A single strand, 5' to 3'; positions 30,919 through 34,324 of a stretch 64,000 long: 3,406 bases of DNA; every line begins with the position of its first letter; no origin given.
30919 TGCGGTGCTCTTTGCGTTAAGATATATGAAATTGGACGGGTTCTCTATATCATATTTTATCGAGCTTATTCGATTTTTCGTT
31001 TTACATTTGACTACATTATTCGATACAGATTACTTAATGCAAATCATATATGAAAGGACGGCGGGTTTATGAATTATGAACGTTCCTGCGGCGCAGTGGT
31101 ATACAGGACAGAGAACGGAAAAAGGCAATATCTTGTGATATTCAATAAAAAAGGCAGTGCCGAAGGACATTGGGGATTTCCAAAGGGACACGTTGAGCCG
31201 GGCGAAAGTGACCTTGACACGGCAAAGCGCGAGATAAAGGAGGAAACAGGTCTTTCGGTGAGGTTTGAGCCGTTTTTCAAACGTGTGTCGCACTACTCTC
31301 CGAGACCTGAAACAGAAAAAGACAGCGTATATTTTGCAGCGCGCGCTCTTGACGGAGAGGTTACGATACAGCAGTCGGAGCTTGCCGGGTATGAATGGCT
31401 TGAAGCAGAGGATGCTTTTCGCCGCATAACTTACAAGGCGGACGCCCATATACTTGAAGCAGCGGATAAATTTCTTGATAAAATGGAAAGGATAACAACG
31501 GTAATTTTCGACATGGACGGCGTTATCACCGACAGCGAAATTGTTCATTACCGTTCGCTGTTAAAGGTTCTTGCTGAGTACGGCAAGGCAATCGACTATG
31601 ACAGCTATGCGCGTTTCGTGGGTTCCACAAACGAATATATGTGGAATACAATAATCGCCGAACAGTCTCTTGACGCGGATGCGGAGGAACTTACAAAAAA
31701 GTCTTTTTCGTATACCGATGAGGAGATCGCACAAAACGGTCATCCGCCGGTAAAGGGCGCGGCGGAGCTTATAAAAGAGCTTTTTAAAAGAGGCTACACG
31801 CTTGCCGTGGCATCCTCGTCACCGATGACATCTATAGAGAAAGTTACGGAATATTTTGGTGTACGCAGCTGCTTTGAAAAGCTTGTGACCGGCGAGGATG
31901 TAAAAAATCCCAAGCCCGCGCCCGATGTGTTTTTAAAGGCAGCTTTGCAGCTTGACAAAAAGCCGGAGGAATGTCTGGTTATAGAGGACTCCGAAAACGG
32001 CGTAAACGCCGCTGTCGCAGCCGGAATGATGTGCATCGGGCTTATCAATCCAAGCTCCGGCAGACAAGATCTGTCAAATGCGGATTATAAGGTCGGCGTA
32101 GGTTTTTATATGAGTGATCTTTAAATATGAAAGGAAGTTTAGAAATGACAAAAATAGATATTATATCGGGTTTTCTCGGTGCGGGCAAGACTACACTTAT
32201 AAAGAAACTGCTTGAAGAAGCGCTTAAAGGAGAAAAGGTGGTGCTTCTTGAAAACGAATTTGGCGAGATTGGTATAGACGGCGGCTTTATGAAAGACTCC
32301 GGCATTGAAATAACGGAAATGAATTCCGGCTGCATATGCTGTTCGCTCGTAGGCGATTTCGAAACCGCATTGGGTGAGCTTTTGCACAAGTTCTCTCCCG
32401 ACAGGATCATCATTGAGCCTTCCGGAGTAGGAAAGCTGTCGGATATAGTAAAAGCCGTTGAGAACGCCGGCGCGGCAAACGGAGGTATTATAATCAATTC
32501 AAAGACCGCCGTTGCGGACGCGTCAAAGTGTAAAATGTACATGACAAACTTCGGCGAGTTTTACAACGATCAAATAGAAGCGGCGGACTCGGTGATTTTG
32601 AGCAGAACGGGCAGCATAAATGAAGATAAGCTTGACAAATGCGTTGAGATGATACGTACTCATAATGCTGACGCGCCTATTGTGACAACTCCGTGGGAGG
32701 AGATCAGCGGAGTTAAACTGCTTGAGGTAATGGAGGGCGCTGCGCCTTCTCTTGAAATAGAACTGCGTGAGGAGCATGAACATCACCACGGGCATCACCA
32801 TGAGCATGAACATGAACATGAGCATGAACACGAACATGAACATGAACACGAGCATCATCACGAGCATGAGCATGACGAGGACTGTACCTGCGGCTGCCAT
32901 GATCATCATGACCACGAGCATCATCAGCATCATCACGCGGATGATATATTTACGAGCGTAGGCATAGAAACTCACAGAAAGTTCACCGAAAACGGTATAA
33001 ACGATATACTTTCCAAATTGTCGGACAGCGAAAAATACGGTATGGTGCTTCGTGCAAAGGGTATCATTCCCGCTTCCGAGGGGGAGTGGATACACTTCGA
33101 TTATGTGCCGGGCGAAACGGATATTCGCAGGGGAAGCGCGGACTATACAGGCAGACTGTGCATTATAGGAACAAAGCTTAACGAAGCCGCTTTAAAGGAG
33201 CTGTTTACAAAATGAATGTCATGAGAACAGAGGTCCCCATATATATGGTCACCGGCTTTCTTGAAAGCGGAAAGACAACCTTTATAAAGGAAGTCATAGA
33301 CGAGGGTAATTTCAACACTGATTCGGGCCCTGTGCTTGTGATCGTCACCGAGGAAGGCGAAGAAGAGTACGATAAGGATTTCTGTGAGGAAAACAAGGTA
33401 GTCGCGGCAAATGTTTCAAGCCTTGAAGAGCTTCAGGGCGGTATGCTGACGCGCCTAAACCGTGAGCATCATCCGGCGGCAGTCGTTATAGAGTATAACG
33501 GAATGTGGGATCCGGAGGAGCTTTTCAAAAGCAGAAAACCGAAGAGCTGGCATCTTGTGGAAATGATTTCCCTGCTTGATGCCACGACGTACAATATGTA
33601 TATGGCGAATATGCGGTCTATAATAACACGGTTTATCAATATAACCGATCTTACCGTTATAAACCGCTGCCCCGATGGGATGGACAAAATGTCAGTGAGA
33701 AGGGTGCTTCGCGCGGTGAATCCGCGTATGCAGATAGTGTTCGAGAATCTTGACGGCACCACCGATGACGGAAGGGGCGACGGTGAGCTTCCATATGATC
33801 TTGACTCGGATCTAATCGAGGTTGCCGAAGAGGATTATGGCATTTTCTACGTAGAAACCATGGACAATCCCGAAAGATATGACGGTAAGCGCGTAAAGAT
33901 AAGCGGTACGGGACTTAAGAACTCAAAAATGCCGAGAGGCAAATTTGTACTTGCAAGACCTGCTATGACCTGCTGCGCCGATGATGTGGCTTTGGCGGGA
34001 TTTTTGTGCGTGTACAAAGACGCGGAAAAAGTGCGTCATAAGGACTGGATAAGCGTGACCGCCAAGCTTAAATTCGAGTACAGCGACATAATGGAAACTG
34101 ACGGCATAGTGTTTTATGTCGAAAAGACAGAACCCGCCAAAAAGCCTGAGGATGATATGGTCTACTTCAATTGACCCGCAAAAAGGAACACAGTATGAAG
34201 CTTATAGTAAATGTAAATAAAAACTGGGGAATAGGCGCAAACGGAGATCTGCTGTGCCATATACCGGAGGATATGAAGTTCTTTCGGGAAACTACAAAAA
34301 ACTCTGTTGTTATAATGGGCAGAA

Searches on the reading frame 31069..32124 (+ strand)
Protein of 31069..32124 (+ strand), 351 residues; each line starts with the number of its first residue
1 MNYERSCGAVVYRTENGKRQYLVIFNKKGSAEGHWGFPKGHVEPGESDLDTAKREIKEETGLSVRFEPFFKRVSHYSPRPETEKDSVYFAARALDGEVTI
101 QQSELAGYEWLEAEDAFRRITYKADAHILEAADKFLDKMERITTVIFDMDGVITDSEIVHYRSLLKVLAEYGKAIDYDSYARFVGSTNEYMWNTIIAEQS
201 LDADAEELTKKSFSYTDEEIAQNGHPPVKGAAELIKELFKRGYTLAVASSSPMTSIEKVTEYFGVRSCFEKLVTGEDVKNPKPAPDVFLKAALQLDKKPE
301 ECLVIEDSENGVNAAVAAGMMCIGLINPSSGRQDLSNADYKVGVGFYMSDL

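Call 59: search_protein_families(library=ncbifam, proteins=[window:31069-32124:+], max_evalue=1e-10)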
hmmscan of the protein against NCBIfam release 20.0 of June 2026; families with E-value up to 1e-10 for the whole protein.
window:31069-32124:+ (351 aa): 20 families
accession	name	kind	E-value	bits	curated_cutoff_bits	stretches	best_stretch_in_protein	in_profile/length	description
TIGR02009.1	PGMB-YQAB-SF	subfamily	1.7e-38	132.7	153.35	1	143-324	2-185/186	beta-phosphoglucomutase family hydrolase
TIGR01990.1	bPGM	equivalog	3.1e-30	105.5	189.4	1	143-325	2-186/187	beta-phosphoglucomutase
NF008087.0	PRK10826.1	equivalog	4.5e-30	104.9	191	1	139-325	4-191/222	hexitol phosphatase HxpB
NF046057.1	bifunc_MtlD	equivalog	1.1e-27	96.7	800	1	140-325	5-191/683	bifunctional mannitol-1-phosphate dehydrogenase/phosphatase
NF008000.0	PRK10725.1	equivalog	1.9e-26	93.3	215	1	140-323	3-183/188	fructose-1-phosphate/6-phosphogluconate phosphatase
NF053653.1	InDiPhoBT2121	equivalog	5.2e-22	78.5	245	1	143-326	2-187/216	inorganic diphosphatase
TIGR01449.2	PGP_bact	equivalog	7e-22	78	180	1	145-325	1-184/213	phosphoglycolate phosphatase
TIGR01509.1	HAD-SF-IA-v3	subfamily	1.2e-20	74.2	29.4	1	204-324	43-153/154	HAD-IA family hydrolase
NF007854.0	PRK10563.1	equivalog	6.9e-20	71.7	211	1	139-321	1-181/221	6-phosphogluconate phosphatase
NF009695.0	PRK13222.1-2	equivalog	1.7e-19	70.2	225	1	139-326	3-194/226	phosphoglycolate phosphatase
NF009804.0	PRK13288.1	equivalog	7e-18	64.9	218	1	141-335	2-191/215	pyrophosphatase PpaX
NF052459.1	OxoGTPPhMutT1Mycb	equivalog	2.5e-17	62.9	475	1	7-146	4-136/292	8-oxo-(d)GTP phosphatase MutT1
TIGR02253.1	CTE7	subfamily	2e-16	60.4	169.75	1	142-342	2-214/221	TIGR02253 family HAD-type hydrolase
NF008610.0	PRK11587.1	equivalog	2.5e-16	59.7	282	1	144-330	5-186/219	sugar phosphatase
NF009694.0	PRK13222.1-1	equivalog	2.3e-15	56.6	415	1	208-326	93-211/252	phosphoglycolate phosphatase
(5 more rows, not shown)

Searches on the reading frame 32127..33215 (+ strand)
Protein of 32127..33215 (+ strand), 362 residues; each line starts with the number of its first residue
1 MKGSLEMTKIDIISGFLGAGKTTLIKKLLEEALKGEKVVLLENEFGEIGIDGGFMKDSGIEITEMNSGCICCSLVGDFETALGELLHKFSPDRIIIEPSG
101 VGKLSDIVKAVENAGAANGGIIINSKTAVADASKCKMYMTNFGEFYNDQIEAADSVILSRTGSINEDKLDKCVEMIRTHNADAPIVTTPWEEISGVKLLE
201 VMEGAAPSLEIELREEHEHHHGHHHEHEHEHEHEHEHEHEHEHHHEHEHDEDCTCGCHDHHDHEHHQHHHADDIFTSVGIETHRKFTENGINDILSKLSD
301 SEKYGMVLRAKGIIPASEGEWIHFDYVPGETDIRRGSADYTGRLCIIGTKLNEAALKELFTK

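Call 59: search_protein_families(library=ncbifam, proteins=[window:32127-33215:+], max_evalue=1e-10)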
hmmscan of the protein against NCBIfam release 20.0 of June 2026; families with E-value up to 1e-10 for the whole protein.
window:32127-33215:+ (362 aa): 4 families
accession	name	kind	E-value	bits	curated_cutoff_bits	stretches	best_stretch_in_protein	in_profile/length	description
TIGR02475.1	CobW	equivalog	5.3e-27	94.6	332.1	1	10-114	6-116/342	cobalamin biosynthesis protein CobW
NF008578.0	PRK11537.1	equivalog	7.2e-25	87.8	361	1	9-198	5-195/318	GTPase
NF041053.1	CobW_rel_Se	equivalog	4.1e-21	75.5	180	1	11-185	4-178/195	CobW-related selenoprotein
NF038288.1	chaper_GTP_ZigA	equivalog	1.2e-20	73.8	600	1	11-102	4-101/390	zinc metallochaperone GTPase ZigA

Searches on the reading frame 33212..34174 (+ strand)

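Call 59: search_protein_families(library=ncbifam, proteins=[window:33212-34174:+], max_evalue=1e-10)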
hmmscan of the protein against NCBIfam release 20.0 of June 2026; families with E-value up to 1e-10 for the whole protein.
window:33212-34174:+ (320 aa): 2 families
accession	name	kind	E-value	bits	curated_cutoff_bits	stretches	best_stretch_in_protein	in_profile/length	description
TIGR03943.1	TIGR03943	equivalog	2e-21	76.4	88.8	1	198-314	105-219/221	TIGR03943 family putative permease subunit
NF041053.1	CobW_rel_Se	equivalog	4e-13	49.4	180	1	12-174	5-174/195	CobW-related selenoprotein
